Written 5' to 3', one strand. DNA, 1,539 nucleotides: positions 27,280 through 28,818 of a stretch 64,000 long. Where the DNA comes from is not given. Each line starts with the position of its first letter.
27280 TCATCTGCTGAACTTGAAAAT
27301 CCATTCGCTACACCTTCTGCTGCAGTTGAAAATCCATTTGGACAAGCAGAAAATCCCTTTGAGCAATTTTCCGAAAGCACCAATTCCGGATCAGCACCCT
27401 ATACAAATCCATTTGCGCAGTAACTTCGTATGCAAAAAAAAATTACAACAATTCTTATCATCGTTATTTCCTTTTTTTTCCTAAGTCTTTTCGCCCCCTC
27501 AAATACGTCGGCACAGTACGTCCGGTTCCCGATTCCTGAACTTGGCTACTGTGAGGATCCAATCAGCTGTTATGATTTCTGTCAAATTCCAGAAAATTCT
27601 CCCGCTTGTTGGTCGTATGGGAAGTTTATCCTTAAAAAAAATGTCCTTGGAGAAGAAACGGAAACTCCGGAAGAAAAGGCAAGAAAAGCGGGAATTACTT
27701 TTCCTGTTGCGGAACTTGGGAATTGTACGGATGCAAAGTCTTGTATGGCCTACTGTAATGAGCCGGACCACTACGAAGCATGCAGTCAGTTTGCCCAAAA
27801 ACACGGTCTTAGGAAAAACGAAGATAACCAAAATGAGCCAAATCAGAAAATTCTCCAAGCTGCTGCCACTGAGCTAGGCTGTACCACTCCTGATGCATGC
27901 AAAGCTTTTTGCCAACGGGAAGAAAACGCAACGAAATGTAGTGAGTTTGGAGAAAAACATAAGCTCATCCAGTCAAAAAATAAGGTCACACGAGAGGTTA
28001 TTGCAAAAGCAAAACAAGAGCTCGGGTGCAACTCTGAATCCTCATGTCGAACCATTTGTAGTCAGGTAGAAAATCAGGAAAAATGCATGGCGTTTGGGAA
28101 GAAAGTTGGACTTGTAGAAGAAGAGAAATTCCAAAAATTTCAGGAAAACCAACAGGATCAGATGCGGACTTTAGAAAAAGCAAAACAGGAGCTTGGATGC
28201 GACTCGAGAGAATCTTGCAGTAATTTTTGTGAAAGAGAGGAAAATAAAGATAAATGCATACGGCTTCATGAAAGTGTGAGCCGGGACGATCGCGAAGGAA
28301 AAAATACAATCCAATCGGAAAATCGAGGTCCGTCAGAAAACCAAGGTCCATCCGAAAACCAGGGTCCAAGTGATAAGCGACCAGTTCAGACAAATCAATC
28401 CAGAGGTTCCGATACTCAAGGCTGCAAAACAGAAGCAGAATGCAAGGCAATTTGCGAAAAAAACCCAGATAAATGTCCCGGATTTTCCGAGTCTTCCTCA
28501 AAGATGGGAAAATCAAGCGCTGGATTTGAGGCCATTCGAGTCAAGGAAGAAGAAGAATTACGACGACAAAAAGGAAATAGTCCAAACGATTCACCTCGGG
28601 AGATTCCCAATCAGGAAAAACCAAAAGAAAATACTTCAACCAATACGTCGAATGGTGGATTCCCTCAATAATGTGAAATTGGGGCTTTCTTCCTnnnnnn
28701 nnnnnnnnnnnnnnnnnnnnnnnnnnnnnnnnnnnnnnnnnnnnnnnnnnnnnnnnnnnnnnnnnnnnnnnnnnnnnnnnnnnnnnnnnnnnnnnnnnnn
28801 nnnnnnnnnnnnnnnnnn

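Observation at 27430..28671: Secreted protein made of six tandem about 35-aa four-cysteine modules (ELGC-x4-5-C-x3-C-x5-8-C-x2-FG-K-H-x-L) - an unrecognised Cys-repeat family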

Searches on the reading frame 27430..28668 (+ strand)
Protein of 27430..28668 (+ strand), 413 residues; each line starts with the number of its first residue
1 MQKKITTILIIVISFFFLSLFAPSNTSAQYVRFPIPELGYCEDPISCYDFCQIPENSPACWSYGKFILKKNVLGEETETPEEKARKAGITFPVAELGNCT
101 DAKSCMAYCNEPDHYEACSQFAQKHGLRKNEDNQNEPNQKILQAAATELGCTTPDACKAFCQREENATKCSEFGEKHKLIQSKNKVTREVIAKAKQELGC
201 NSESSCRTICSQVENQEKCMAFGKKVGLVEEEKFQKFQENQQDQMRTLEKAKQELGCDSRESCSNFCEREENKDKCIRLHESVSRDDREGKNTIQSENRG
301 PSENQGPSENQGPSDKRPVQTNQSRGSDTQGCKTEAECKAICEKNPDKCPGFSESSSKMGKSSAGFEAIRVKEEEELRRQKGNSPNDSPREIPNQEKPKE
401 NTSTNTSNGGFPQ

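Call 3: search_protein_families(library=pfam, proteins=[window:27430-28668:+], max_evalue=10)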
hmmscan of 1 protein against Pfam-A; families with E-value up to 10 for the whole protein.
window:27430-28668:+ (413 aa): 1 family
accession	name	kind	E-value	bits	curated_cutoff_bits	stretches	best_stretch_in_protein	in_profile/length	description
PF11608.14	RRM_MARF1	-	0.066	13.8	27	1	112-167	11-65/89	MARF1, RNA recognition motif 1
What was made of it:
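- On Plant defensin / AtDEF-like (PF25052): The query gives no hit (call 3).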

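Call 4: search_protein_families(library=ncbifam, proteins=[window:27430-28668:+], max_evalue=10)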
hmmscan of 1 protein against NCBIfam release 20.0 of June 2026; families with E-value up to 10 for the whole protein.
window:27430-28668:+ (413 aa): 2 families
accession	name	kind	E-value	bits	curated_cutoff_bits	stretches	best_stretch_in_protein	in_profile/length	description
TIGR01293.1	Kv_beta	subfamily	0.12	11.4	365.4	1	127-167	241-281/319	voltage-dependent potassium channel subunit beta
TIGR01069.2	mutS2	equivalog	0.24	9.7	400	1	182-337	495-645/790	endonuclease MutS2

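Call 5: search_solved_structures(query=window:27430-28668:+, max_evalue=10)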
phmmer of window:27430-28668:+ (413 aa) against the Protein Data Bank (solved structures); distinct sequences matched with E-value up to 10: 13.
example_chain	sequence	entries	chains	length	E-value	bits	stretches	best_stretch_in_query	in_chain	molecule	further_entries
3eb3_A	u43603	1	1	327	0.51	12.8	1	129-169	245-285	Voltage-gated potassium channel subunit beta-2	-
1qrq_A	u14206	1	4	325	0.51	12.8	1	129-169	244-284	PROTEIN (KV BETA2 PROTEIN)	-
6ci1_A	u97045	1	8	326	0.51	12.8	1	129-169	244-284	Voltage-gated potassium channel subunit beta-2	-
3eau_A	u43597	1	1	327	0.52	12.8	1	129-169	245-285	Voltage-gated potassium channel subunit beta-2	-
3eb4_A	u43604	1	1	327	0.52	12.8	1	129-169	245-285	Voltage-gated potassium channel subunit beta-2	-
1exb_A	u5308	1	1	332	0.52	12.8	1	129-169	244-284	KV BETA2 PROTEIN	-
6ebk_A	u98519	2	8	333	0.52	12.8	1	129-169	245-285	Voltage-gated potassium channel subunit beta-2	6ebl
2a79_A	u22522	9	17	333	0.52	12.8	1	129-169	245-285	Voltage-gated potassium channel beta-2 subunit | Voltage-gated potassium channel subunit beta-2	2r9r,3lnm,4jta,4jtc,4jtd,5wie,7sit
7wf3_C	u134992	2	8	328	0.55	12.7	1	129-168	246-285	Voltage-gated potassium channel subunit beta-2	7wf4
3lut_A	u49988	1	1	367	0.6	12.6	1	129-169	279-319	Voltage-gated potassium channel subunit beta-2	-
1zsx_A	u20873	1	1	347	0.6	12.6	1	129-168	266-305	Voltage-gated potassium channel beta-2 subunit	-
7ej1_A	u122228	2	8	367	0.64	12.5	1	129-168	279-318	Voltage-gated potassium channel subunit beta-2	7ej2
2vvw_A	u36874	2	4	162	1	11.8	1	233-269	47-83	PROTEIN A52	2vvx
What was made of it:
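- On Solved structures (PDB): phmmer best E = 0.51 (call 5).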

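Call 9: find_homologous_proteins(query=window:27430-28668:+, max_evalue=0.001)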
Query window:27430-28668:+ (413 aa): 90 proteins with E <= 0.001 among 1600 candidates.
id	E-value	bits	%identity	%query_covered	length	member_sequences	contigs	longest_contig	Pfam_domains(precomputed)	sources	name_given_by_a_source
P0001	2.4e-130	454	51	93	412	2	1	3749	-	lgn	-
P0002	9.9e-85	303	42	93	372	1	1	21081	-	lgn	-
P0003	1.7e-79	286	39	85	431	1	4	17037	-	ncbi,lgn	-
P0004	5.2e-73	265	39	85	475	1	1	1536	-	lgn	-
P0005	8.4e-72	261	37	89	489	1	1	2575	-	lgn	-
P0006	2.5e-71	259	35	86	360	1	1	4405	-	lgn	-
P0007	2.3e-70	256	36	99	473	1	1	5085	-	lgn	-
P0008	1.1e-69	254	39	86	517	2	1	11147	-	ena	-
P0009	2.2e-69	253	39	79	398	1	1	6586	-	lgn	-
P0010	2.6e-69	253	38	83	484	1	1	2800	-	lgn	-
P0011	1.3e-68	250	36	85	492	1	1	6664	-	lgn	-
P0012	2.0e-67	246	36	84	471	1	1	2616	-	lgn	-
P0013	7.1e-67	245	36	86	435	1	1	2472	-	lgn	-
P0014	8.0e-67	244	36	86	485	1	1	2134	-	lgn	-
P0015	1.6e-65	240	35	86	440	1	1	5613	-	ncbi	-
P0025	1.2e-62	231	35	86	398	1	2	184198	-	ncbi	-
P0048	1.0e-54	205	37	85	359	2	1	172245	-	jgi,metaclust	metaclust:\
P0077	5.2e-44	169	34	67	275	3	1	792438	-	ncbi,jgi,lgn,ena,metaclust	metaclust:\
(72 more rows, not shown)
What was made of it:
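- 27430..28671 (+): Gene for the secreted six-module four-cysteine repeat protein (413 aa). 90 full-length homologues with E-values from 2e-130 to 8e-17 (call 9).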

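Call 20: find_encoding_contigs(protein=P0077, flank=6000, max_places=2)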
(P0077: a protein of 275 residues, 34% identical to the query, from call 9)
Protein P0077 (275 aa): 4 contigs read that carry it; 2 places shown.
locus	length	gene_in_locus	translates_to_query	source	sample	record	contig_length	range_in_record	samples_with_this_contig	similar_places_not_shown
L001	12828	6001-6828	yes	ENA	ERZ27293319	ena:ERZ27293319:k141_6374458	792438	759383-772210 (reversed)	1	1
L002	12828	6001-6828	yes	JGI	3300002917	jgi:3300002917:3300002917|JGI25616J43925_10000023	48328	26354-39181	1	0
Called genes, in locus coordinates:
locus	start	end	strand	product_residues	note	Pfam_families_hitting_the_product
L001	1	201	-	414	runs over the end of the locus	-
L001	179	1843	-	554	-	PF00282:Pyridoxal_deC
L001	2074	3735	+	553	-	-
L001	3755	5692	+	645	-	-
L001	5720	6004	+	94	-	-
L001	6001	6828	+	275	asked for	-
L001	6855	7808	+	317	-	PF01018:GTP1_OBG, PF01926:MMR_HSR1, PF02421:FeoB_N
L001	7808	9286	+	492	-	PF03193:RsgA_GTPase (faint), PF13555:AAA_29 (faint), PF00005:ABC_tran, PF00006:ATP-synt_ab (faint), PF00350:Dynamin_N (faint), PF01926:MMR_HSR1 (faint), PF12848:ABC_tran_Xtn (weak), PF00005:ABC_tran, +2 more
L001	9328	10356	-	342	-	PF01259:SAICAR_synt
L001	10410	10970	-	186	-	PF04294:VanW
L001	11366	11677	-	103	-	-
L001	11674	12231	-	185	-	PF09335:VTT_dom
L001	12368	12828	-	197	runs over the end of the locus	PF03412:Peptidase_C39, PF13529:Peptidase_C39_2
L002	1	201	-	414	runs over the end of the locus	-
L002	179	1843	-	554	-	PF00282:Pyridoxal_deC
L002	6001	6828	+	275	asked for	-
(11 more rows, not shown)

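Call 21: find_encoding_contigs(protein=P0025, flank=6000, max_places=2)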
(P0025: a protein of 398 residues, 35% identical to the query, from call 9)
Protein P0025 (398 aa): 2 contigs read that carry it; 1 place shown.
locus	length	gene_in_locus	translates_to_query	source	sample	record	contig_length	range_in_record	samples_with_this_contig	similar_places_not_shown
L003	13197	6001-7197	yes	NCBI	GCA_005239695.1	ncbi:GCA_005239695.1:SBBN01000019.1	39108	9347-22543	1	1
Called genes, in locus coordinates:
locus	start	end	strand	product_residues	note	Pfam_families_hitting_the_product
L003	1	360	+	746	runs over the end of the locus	PF00912:Transgly, PF00905:Transpeptidase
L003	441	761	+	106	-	-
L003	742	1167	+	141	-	PF01850:PIN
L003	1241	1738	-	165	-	-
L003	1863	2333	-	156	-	PF04308:RNaseH_like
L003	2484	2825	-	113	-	PF00076:RRM_1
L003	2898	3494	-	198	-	-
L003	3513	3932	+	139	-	-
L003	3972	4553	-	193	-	-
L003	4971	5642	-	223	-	-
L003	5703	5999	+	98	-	-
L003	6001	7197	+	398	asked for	-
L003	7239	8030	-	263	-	-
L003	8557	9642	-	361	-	PF03979:Sigma70_r1_1 (faint), PF00140:Sigma70_r1_2, PF04542:Sigma70_r2, PF04539:Sigma70_r3, PF04545:Sigma70_r4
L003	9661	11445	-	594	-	PF01807:Zn_ribbon_DnaG, PF08275:DNAG_N, PF01751:Toprim, PF13155:Toprim_2, PF13662:Toprim_4, PF10410:DnaB_bind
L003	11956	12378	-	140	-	-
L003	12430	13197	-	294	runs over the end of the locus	PF00892:EamA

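Call 24: find_encoding_contigs(protein=P0048, flank=6000, max_places=1)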
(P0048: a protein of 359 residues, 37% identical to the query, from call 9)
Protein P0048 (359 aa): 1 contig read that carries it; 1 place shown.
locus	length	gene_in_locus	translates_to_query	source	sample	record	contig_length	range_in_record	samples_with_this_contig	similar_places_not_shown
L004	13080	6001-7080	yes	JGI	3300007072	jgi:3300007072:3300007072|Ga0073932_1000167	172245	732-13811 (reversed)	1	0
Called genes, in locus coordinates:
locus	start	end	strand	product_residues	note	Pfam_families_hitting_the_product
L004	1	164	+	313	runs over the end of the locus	PF02618:YceG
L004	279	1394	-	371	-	PF00963:Cohesin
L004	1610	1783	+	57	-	PF00471:Ribosomal_L33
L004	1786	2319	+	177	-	-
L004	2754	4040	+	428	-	PF12840:HTH_20 (faint), PF03965:Penicillinase_R (faint)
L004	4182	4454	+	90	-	PF14358:DUF4405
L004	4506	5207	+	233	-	-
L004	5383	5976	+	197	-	-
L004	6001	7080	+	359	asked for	-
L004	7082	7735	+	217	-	-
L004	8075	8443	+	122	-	-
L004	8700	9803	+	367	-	-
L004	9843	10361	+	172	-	PF00565:SNase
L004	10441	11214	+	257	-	PF13453:Zn_ribbon_TFIIB, PF26358:EcdD_BsdD_detox (faint), PF13453:Zn_ribbon_TFIIB (weak)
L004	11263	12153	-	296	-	PF00483:NTP_transferase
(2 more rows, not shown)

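Call 25: find_encoding_contigs(protein=P0002, flank=6000, max_places=1)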
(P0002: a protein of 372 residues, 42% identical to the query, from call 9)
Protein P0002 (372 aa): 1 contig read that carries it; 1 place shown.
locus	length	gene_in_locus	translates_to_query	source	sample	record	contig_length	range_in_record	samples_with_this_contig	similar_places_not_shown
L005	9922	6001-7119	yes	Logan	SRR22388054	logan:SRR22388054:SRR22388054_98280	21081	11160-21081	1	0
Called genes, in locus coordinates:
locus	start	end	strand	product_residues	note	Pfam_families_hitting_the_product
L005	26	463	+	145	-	-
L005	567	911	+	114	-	-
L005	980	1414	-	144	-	PF01850:PIN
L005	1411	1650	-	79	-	-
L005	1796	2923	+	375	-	-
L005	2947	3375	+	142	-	PF09391:DUF2000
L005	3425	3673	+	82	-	-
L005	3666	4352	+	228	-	PF08843:AbiEii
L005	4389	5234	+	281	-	PF14333:DUF4389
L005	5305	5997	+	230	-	-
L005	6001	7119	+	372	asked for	-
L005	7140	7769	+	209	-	-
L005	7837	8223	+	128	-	PF00565:SNase (weak)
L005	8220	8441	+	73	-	PF00565:SNase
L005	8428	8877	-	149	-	PF07884:VKOR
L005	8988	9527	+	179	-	PF07963:N_methyl (faint)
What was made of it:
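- A VKOR gene lies 1.3 kb from the orthologue in L005 (call 25).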

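Call 26: predict_structure(alignment_id=A2)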
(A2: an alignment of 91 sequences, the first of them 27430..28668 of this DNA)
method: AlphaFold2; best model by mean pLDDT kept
length: 413 residues; sequences in the alignment: 91
mean_pLDDT: 77.4   pTM: 0.47
mean pLDDT of the five models: 77.4, 77.2, 77.1, 76.8, 73.5
residues with pLDDT >= 90: 206; 70-90: 77; 50-70: 36; < 50: 94
segments of 3 or more residues with pLDDT < 50: 25-28, 72-77, 130-134, 303-306, 310-328, 360-413
pLDDT, mean of each block of 10 residues (from residue 1): 82 87 55 88 90 94 84 53 89 96 93 90 81 62 96 91 91 89 72 96 92 95 95 94 94 97 97 96 87 62 49 43 45 92 93 67 40 45 41 40 38 42
secondary structure, 60 per line:
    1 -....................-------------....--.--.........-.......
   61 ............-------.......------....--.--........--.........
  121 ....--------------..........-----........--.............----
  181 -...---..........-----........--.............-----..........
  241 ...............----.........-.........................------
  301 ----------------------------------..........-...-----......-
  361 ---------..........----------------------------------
elements in order: H2-21 H44-52 H54-72 H80-86 H102-109 H112-124 H139-148 H154-161 H164-176 H188-197 H203-210 H213-225 H231-255 H260-268 H270-294 H335-344 H354-359 H370-379
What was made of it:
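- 28513..28668 (+): Disordered, charged and polar C-terminal tail (aa 362-413). It lacks the hydrophobic end seen in some Parcubacteria relatives. pLDDT 38-45 (call 26).
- AlphaFold folds the module confidently without a metal (call 26), though this is weak evidence.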

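Call 32: fold_search(model_id=the predicted structure, library=pdb)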
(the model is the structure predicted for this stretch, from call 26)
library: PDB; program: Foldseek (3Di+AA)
matches with E <= 10: 6; with E <= 0.001: 0
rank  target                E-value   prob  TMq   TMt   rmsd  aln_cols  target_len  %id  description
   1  8bbf_B                3.3e+00  0.03  0.11  0.07  19.4       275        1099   13  Structure of the IFT-A complex; IFT-A1 module (released 2022-12-07)
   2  7tdz_I                5.0e+00  0.03  0.12  0.08  17.9       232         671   13  Cryo-EM model of protomer of the cytoplasmic ring of the nuclear pore complex from Xenopus laevis (released 2022-06-22)
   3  7tdz_i                5.0e+00  0.03  0.12  0.06  17.9       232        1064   13  Cryo-EM model of protomer of the cytoplasmic ring of the nuclear pore complex from Xenopus laevis (released 2022-06-22)
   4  7r5k_K0               5.5e+00  0.03  0.11  0.06  17.7       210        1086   16  Human nuclear pore complex (constricted) (released 2022-06-22)
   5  8f5p_C                7.1e+00  0.02  0.09  0.05  15.6       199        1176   12  Structure of Leishmania tarentolae IFT-A (state 2) (released 2022-12-21)
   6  5wwm                  8.2e+00  0.02  0.11  0.14  17.7       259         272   14  Crystal structure of the TPR domain of Rrp5 (released 2017-01-25)

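Call 60: search_protein_families(library=pfam, proteins=[L001:5720-6001:+, L003:5703-5996:+], max_evalue=1)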
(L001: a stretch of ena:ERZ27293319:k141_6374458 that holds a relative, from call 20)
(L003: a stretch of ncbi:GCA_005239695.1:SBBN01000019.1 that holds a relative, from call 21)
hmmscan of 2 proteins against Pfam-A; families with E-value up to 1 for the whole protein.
L001:5720-6001:+ (94 aa): 1 family
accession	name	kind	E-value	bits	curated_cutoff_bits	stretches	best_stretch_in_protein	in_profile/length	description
PF13314.11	DUF4083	-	0.062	13.7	25.4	1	4-33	5-34/57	Domain of unknown function (DUF4083)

L003:5703-5996:+ (98 aa): 4 families
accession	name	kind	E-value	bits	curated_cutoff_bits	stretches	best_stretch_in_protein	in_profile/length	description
PF14341.11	PilX_N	-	0.057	13.8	25.5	1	5-31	6-32/51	PilX N-terminal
PF12729.13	4HB_MCP_1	-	0.083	12.9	27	1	6-35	8-37/181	Four helix bundle sensory module for signal transduction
PF23906.1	DUF7248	-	0.14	12.7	27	1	1-28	9-36/58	Family of unknown function (DUF7248)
PF08139.17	LPAM_1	-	0.86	10.6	20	0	1-16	1-16/18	Prokaryotic membrane lipoprotein lipid attachment site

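Call 78: list_cluster_members(proteins=[window:27430-28668:+, window:26695-27420:+, P0001, P0002])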
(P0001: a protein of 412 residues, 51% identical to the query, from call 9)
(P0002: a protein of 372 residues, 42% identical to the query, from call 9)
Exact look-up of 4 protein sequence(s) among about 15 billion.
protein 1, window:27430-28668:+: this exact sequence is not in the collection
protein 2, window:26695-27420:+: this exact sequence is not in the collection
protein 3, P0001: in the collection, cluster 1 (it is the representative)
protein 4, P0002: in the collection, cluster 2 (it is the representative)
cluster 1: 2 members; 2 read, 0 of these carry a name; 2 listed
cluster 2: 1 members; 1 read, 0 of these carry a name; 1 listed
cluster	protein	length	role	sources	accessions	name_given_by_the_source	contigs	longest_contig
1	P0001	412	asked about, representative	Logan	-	-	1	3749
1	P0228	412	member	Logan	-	-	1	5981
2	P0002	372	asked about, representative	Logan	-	-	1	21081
